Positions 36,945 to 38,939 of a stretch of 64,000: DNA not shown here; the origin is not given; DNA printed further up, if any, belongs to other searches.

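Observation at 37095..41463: Three translationally coupled genes inserted between sigE and sigG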

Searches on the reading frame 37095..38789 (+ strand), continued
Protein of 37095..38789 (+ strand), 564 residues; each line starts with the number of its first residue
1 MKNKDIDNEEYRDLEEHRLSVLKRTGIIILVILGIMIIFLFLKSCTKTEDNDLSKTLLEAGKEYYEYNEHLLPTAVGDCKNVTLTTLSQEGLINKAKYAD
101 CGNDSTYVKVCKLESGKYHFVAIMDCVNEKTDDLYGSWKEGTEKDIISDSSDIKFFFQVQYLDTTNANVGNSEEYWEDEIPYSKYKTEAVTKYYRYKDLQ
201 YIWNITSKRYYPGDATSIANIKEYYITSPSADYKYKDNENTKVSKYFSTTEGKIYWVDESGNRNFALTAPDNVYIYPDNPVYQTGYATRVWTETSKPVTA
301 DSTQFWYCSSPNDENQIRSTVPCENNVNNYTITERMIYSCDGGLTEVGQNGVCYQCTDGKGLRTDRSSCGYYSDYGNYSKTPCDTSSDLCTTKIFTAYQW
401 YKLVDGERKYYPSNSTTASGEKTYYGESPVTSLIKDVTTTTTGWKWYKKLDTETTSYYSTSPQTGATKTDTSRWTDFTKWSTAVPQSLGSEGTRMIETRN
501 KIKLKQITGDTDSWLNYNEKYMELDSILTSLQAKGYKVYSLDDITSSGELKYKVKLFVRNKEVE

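Call 23: find_encoding_contigs(protein=P0116, flank=10000, max_places=1)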
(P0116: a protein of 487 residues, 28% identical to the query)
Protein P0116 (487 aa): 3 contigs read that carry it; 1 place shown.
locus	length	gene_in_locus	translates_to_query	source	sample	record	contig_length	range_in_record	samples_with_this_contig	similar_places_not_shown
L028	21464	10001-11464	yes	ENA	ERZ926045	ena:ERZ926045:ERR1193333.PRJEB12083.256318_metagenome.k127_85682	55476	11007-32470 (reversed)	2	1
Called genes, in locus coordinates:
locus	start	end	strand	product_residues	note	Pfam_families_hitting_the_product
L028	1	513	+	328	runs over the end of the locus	PF05496:RuvB_N, PF13173:AAA_14 (weak), PF00004:AAA, PF07728:AAA_5, PF17864:AAA_lid_4, PF05491:WHD_RuvB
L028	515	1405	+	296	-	-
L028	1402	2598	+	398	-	-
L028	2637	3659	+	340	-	PF02547:Queuosine_synth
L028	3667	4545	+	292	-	PF01745:IPT, PF13238:AAA_18 (faint), PF01715:IPPT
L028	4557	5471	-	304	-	-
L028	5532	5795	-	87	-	-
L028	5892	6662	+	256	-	PF03418:Peptidase_A25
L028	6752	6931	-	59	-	PF00830:Ribosomal_L28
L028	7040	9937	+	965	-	PF02811:PHP, PF07733:DNA_pol3_alpha, PF17657:DNA_pol3_finger, PF14579:HHH_6, PF01336:tRNA_anti-codon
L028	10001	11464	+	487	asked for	-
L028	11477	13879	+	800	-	-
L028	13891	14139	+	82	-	-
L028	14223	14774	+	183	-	PF04011:LemA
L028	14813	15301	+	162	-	PF00383:dCMP_cyt_deam_1, PF14437:MafB19-deam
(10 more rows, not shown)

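Call 24: predict_structure(alignment_id=A2)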
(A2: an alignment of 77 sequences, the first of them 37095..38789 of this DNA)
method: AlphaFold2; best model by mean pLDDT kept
length: 564 residues; sequences in the alignment: 77
mean_pLDDT: 89.8   pTM: 0.57
mean pLDDT of the five models: 89.8, 89.5, 89.1, 88.7, 88.4
residues with pLDDT >= 90: 412; 70-90: 117; 50-70: 13; < 50: 22
segments of 3 or more residues with pLDDT < 50: 1-13, 43-50
pLDDT, mean of each block of 10 residues (from residue 1): 34 52 77 80 48 88 89 94 91 89 94 96 91 92 93 96 89 94 90 94 95 95 97 97 97 95 95 95 96 94 95 90 91 94 89 89 92 95 94 96 95 97 97 95 97 95 91 96 86 88 90 90 94 90 89 96 68
secondary structure, 60 per line:
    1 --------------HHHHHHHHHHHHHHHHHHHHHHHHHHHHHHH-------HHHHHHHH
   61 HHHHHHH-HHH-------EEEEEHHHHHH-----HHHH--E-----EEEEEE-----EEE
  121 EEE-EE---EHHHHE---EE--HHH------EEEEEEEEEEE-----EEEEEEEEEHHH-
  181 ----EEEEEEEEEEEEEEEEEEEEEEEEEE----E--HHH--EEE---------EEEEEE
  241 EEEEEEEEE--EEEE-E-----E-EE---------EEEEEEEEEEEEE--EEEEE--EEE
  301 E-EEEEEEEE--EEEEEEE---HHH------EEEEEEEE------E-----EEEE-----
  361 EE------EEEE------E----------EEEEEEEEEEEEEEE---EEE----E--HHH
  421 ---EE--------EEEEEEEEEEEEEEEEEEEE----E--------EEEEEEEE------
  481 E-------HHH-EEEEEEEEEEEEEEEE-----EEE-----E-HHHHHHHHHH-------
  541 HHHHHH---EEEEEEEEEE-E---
elements in order: H15-45 H53-67 E79-83 H84-89 H95-98 E107-112 E118-123 H131-134 E152-162 E168-176 E185-210 E223-225 E235-249 E252-255 E276-288 E291-295 E298-301 E303-310 E313-319 E332-339 E352-355 E369-372 E390-404 E408-410 E434-453 E467-474 E493-508 E514-516 H524-533 H541-546 E550-559
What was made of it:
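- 37095..38789 (+): Gene A: a bitopic (N-in) membrane protein with a pilin-derived head and a large beta-rich ectodomain. AF2 pLDDT 89.8 (call 24).
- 37137..37229 (+): A: N-terminal TM helix (residues 15-45). It occupies the position of a pilin alpha1-N helix but lacks Gly-1 and Glu+5. It is followed by the juxtamembrane motif L-K-S-C. AF2 helix at residues 15-45 (call 24).
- On Type IV pilin / modular pilin: AF2 predicts a TM helix at residues 15-45, a helix at 53-67 and a beta-sheet at 79-123 (call 24).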

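Call 37: fold_search(model_id=the predicted structure, library=pdb)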
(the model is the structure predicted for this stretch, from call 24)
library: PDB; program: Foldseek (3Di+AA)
matches with E <= 10: 272; with E <= 0.001: 0
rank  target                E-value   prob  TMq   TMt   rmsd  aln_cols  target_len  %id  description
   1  6esb_2                1.5e-02  0.06  0.05  0.07  39.8       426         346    8  BK polyomavirus + 20 mM GT1b oligosaccharide (released 2018-05-02)
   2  7vrp_C                1.6e-02  0.06  0.06  0.08  33.7       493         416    8  Structure of infectious bursal disease virus Gx strain (released 2022-03-30)
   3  1sva_6                4.7e-02  0.04  0.05  0.08  36.2       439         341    8  SIMIAN VIRUS 40 (released 1996-06-10)
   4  7vrp_I                1.1e-01  0.02  0.04  0.06  38.2       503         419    8  Structure of infectious bursal disease virus Gx strain (released 2022-03-30)
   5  3iys_F                1.4e-01  0.04  0.05  0.08  31.3       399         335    7  Homology model of avian polyomavirus asymmetric unit (released 2011-01-26)
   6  6zlz_D                1.6e-01  0.02  0.05  0.07  33.0       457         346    8  Crystal Structure of Merkel Cell Polyomavirus Virus-like Particle (released 2020-08-05)
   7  1ens_A                1.8e-01  0.03  0.05  0.09  36.2       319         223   10  CRYSTALS OF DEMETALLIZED CONCANAVALIN A SOAKED WITH COBALT HAVING A COBALT ION BOUND IN THE S1 SITE (released 1996-08-17)
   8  6zml_E                3.0e-01  0.02  0.05  0.07  31.5       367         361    8  CryoEM Structure of Merkel Cell Polyomavirus Virus-like Particle (released 2020-08-05)
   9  9ml3_C                3.1e-01  0.02  0.06  0.08  33.9       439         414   10  B25M05 Fab bound to HPV16 L1 pentamer (released 2025-08-20)
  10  7cn2_C                3.3e-01  0.01  0.06  0.07  39.3       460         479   10  Subparticle refinement of human papillomavirus type 16 pesudovirus in complex with H16.001 Fab (released 2020-09-02)
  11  6igf_J                3.4e-01  0.01  0.05  0.06  32.8       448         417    9  Crystal structure of Human Papillomavirus type 52 pentamer (released 2018-11-28)
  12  6igf_G                3.4e-01  0.01  0.05  0.06  32.1       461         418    9  Crystal structure of Human Papillomavirus type 52 pentamer (released 2018-11-28)
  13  8yeh_F                3.4e-01  0.01  0.05  0.06  39.0       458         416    9  HPV16 L1 pentamer in complex with Fab F5-196 (released 2025-02-26)
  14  6igc_A                3.6e-01  0.01  0.05  0.07  34.0       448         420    9  Crystal structure of HPV58/33/52 chimeric L1 pentamer (released 2018-11-21)
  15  6igf_B                3.6e-01  0.01  0.05  0.06  32.0       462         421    9  Crystal structure of Human Papillomavirus type 52 pentamer (released 2018-11-28)
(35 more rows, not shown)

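Call 48: search_protein_representatives(alignment_id=A2)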
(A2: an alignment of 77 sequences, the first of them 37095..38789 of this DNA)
Query: 77 sequences, 561 profile positions. Proteins with E-value up to 0.001 (for the whole library): 1188; up to 1e-10: 166; up to 1e-30: 68. The best 150 are listed.
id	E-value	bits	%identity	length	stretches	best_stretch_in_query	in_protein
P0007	1.6e-209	713.9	-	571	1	9-560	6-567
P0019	2.1e-193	660.7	-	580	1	3-560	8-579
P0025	1.5e-184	631.5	-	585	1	7-559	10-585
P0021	3.0e-184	630.5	-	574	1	3-560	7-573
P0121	5.9e-183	626.2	-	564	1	3-558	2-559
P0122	5.7e-179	613.1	-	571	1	1-560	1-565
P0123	9.0e-178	609.1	-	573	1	1-560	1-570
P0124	1.9e-177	608.0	-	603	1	4-559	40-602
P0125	2.1e-174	598.0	-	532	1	5-560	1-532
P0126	9.3e-173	592.6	-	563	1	1-560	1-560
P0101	3.2e-170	584.2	-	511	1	5-560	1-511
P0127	2.5e-163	561.4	-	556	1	1-560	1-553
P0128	2.1e-161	555.1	-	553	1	2-559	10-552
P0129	1.1e-160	552.7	-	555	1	4-560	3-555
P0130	2.0e-159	548.5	-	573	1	10-560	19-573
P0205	1.1e-16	77.3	-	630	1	18-512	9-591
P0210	1.1e-15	74.0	-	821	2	22-405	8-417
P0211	1.3e-15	73.8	-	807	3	25-285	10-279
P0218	7.6e-14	68.0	-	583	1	25-136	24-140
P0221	2.5e-13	66.2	-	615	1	18-136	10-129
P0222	3.2e-13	65.9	-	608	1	11-137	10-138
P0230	1.2e-12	64.0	-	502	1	27-554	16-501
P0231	1.6e-12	63.6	-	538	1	26-133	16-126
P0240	6.1e-12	61.7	-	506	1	26-132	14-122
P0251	1.3e-11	60.6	-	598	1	22-139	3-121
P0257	2.0e-11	59.9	-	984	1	26-137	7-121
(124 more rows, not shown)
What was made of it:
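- On Type IV pilin / modular pilin: HMM E-values are 1e-11 to 1e-14 (call 48).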

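Call 49: search_protein_families(library=pfam, proteins=[P0210, P0211, P0218, P0221, P0222, P0257, P0231, P0240, P0251, P0205], max_evalue=0.01)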
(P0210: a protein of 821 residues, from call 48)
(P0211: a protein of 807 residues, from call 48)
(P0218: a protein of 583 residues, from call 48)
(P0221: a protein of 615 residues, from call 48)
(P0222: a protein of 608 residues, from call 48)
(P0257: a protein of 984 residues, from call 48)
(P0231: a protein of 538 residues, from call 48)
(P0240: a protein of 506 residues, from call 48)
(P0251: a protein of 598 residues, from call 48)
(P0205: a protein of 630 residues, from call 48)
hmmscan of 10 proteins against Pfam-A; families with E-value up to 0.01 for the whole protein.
P0210 (821 aa): 0 families

P0211 (807 aa): 0 families

P0218 (583 aa): 1 family
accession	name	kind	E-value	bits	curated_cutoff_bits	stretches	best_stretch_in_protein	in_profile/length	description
PF07963.17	N_methyl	-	3.2e-07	30.1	21.2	1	13-37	2-26/27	Prokaryotic N-terminal methylation motif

P0221 (615 aa): 3 families
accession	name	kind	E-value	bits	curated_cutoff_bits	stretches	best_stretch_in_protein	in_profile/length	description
PF16403.11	Bact_surface_Ig-like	-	0.0012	19.3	27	1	141-204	7-71/71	Bacterial surface protein, Ig-like domain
PF19789.6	DUF6273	-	0.0051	17.1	23.5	0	267-293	31-57/172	Domain of unknown function (DUF6273)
PF24948.1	Citrate_synth_N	-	0.0081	16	83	1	555-583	180-208/232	ATP-citrate synthase ATP-grasp domain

P0222 (608 aa): 1 family
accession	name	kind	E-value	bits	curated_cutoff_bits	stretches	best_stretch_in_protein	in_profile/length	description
PF16403.11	Bact_surface_Ig-like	-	0.00018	21.9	27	1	155-207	12-65/71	Bacterial surface protein, Ig-like domain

P0257 (984 aa): 0 families

P0231 (538 aa): 2 families
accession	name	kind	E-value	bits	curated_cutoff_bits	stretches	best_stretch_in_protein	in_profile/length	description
PF07963.17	N_methyl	-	7.8e-08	32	21.2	1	3-26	2-25/27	Prokaryotic N-terminal methylation motif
PF13750.12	Big_3_3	-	2.5e-05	24.4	27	0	196-251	5-60/157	Bacterial Ig-like domain (group 3)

P0240 (506 aa): 4 families
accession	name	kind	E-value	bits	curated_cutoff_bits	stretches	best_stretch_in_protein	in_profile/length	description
PF13385.13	Laminin_G_3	-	3e-28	99.3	27.6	1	358-499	13-151/151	Concanavalin A-like lectin/glucanases superfamily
PF07963.17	N_methyl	-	4.1e-07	29.8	21.2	1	2-25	3-26/27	Prokaryotic N-terminal methylation motif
PF07953.20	Toxin_R_bind_N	-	6.2e-05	23.2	23.8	1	308-492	3-190/191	Clostridium neurotoxin, N-terminal receptor binding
PF02973.23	Sialidase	-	0.00015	21.8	26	0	439-500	115-183/189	Sialidase, N-terminal domain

P0251 (598 aa): 4 families
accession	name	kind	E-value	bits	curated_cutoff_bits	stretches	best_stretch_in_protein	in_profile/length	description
PF16403.11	Bact_surface_Ig-like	-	8e-20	71.1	27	1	125-198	1-71/71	Bacterial surface protein, Ig-like domain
PF19789.6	DUF6273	-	0.00033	21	23.5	1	256-323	25-92/172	Domain of unknown function (DUF6273)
PF07523.18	Big_3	-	0.00035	21.2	21.2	1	131-187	4-60/68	Bacterial Ig-like domain (group 3)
PF17984.6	TERT_thumb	-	0.0029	18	25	0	492-563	101-173/191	Telomerase reverse transcriptase thumb DNA binding domain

P0205 (630 aa): 0 families

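Call 52: find_encoding_contigs(protein=P0230, flank=10000, max_places=2)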
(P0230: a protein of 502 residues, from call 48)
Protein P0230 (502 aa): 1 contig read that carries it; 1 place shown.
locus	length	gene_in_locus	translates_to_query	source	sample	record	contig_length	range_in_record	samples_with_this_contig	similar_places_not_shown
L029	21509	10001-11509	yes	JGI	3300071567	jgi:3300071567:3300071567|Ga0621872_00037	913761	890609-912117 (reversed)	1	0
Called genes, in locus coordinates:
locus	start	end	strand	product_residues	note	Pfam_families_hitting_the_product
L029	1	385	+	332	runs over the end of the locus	PF07963:N_methyl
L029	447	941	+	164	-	PF02620:YceD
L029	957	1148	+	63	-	PF01783:Ribosomal_L32p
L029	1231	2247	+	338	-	PF07963:N_methyl (weak), PF13385:Laminin_G_3 (weak)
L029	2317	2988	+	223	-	PF05198:IF3_N, PF00707:IF3_C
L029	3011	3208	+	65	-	PF01632:Ribosomal_L35p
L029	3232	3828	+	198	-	PF00453:Ribosomal_L20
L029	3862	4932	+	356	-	PF07963:N_methyl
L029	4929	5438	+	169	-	PF08761:dUTPase_2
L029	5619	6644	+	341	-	PF00318:Ribosomal_S2, PF07498:Rho_N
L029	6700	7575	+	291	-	PF25025:EF-Ts_N (weak), PF00889:EF_TS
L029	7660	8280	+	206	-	-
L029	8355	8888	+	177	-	PF01765:RRF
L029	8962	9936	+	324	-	-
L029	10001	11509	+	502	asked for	-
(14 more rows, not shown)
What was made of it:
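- Pilin-like genes in these genomes are scattered singly among housekeeping genes (call 52), so proximity to a pilin gene carries little weight.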

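Call 58: find_encoding_contigs(protein=P0205, flank=8000, max_places=2)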
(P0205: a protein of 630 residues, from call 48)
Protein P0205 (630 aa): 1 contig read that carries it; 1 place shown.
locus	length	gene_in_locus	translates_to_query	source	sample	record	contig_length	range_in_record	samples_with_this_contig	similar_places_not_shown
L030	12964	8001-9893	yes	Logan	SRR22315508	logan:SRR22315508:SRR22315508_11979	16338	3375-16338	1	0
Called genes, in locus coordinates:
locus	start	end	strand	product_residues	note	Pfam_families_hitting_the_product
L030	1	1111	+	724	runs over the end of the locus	PF04851:ResIII (faint), PF17854:FtsK_alpha, PF01580:FtsK_SpoIIIE, PF09397:FtsK_gamma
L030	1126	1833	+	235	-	PF01048:PNP_UDP_1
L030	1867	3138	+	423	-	PF05193:Peptidase_M16_C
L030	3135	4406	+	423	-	PF00675:Peptidase_M16, PF05193:Peptidase_M16_C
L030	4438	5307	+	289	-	PF01261:AP_endonuc_2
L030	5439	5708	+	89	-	PF00312:Ribosomal_S15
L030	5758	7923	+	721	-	PF01138:RNase_PH, PF03725:RNase_PH_C, PF00013:KH_1 (faint), PF03726:PNPase, PF01138:RNase_PH, PF03725:RNase_PH_C (weak), PF00575:S1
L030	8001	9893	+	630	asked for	-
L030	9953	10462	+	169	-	PF00588:SpoU_methylase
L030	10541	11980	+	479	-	PF02687:FtsX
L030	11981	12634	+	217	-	PF00005:ABC_tran, PF02463:SMC_N (faint), PF13304:AAA_21 (faint)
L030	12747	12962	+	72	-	?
